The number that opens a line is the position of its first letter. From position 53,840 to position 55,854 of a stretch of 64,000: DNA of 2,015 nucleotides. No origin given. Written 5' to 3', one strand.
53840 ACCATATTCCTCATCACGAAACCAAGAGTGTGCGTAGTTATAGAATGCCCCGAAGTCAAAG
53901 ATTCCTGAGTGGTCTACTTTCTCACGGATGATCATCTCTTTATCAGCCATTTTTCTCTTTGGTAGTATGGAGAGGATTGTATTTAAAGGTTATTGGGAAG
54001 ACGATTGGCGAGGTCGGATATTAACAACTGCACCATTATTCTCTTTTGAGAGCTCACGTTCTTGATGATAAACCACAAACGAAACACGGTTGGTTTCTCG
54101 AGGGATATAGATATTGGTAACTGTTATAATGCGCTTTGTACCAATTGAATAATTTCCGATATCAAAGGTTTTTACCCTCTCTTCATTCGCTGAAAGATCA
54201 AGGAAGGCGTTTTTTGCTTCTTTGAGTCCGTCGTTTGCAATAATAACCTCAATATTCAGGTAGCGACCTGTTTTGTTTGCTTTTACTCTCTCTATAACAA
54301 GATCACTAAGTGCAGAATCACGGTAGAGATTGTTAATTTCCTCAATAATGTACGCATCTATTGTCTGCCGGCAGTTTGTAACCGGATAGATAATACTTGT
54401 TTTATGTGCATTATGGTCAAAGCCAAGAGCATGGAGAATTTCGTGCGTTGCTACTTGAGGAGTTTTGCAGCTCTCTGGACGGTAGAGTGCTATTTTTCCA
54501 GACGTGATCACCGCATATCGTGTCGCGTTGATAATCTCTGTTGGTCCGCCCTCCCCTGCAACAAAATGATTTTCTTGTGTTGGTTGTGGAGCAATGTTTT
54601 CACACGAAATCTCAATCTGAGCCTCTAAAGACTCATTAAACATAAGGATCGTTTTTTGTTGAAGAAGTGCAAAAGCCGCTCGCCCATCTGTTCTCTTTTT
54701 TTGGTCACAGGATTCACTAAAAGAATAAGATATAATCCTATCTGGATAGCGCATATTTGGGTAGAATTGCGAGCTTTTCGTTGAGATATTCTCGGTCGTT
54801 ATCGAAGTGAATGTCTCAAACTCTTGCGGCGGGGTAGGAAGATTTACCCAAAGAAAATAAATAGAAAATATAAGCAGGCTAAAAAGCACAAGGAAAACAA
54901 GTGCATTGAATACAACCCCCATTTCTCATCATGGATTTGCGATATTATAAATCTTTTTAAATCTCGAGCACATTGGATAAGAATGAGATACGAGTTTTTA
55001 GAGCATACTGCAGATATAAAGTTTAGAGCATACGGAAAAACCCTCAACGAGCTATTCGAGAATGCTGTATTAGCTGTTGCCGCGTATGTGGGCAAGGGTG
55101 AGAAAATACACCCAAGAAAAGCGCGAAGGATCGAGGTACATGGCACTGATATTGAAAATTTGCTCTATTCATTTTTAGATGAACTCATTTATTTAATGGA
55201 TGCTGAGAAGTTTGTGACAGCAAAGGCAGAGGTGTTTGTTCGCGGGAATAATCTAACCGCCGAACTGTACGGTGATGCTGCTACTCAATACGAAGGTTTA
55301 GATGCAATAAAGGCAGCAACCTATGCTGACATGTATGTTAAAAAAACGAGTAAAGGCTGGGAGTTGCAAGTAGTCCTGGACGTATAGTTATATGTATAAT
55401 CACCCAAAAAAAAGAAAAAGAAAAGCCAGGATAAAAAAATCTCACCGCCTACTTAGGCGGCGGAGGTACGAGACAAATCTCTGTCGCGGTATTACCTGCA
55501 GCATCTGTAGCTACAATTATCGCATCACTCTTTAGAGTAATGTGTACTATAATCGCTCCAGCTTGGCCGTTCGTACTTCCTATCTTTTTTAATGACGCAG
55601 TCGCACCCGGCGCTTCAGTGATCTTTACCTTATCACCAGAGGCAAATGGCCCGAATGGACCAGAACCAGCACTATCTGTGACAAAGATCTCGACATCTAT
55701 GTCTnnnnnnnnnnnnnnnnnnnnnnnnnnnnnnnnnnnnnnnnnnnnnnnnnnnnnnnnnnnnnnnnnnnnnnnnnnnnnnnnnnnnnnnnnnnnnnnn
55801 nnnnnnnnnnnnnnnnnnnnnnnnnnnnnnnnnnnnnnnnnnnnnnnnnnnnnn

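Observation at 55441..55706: In-frame TAA inside a surface beta-propeller-like gene followed by 87 more sense codons and then a terminator hairpin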

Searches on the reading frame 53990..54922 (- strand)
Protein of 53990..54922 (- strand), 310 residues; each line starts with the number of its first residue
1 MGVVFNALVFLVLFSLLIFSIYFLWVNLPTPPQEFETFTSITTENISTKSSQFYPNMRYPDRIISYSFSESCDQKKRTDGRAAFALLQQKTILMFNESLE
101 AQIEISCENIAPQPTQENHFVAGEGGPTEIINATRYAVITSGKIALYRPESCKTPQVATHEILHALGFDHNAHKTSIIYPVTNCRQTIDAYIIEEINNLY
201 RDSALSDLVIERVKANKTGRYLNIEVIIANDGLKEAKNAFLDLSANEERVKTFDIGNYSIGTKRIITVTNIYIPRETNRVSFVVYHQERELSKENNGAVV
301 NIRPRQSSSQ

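Call 61: search_protein_families(library=pfam, proteins=[window:53990-54922:-], max_evalue=0.001)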
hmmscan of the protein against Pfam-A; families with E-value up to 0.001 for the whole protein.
window:53990-54922:- (310 aa): 3 families
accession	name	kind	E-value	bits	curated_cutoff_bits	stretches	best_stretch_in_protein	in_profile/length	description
PF01400.30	Astacin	-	2.2e-07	31.2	22.5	0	144-175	68-99/189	Astacin (Peptidase family M12A)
PF00413.30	Peptidase_M10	-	3.3e-07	30.7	24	1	74-186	21-140/159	Matrixin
PF07705.17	CARDB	-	0.00037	21.1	22.7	1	207-283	3-80/101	CARDB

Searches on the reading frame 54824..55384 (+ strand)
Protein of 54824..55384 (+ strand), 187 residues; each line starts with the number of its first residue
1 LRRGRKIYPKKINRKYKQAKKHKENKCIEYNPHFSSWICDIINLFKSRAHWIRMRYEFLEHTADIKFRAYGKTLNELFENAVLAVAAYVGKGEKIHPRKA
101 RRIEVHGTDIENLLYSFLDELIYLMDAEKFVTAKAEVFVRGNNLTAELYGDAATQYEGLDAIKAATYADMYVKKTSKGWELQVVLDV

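Call 60: find_encoding_contigs(protein=window:54824-55384:+, flank=3000, max_places=10)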
Protein seq(187 aa) (187 aa): no gene with exactly this product is on record in the collection.

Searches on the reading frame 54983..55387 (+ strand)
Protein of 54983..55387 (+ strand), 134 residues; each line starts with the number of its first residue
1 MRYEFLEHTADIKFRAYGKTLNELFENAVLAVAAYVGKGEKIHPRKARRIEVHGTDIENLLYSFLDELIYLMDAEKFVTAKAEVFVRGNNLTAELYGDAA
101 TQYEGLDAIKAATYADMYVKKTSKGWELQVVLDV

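Call 58: find_encoding_contigs(protein=window:54983-55387:+, flank=3000, max_places=10)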
Protein window:54983-55387:+ (134 aa): no gene with exactly this product is on record in the collection.

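Call 61: search_protein_families(library=pfam, proteins=[window:54983-55387:+], max_evalue=0.001)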
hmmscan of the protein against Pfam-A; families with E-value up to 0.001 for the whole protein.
window:54983-55387:+ (134 aa): 1 family
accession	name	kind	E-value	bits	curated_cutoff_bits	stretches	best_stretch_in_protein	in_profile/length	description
PF01951.21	Archease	-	6.1e-40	137.1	25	1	3-134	1-136/136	Archease protein family (MTH1598/TM1083)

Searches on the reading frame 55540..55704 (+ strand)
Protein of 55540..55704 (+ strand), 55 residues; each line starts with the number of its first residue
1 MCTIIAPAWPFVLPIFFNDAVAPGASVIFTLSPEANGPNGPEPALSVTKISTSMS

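Call 57: find_encoding_contigs(protein=window:55540-55704:+, flank=3000, max_places=10)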
Protein seq(55 aa) (55 aa): 1 contig read that carries it; 1 place shown.
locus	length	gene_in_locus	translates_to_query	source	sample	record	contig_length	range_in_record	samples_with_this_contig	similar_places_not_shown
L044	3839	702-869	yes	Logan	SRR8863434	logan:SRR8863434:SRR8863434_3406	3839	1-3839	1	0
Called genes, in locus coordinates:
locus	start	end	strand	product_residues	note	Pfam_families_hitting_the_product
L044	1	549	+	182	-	?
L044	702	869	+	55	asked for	-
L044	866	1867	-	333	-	-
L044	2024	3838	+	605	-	?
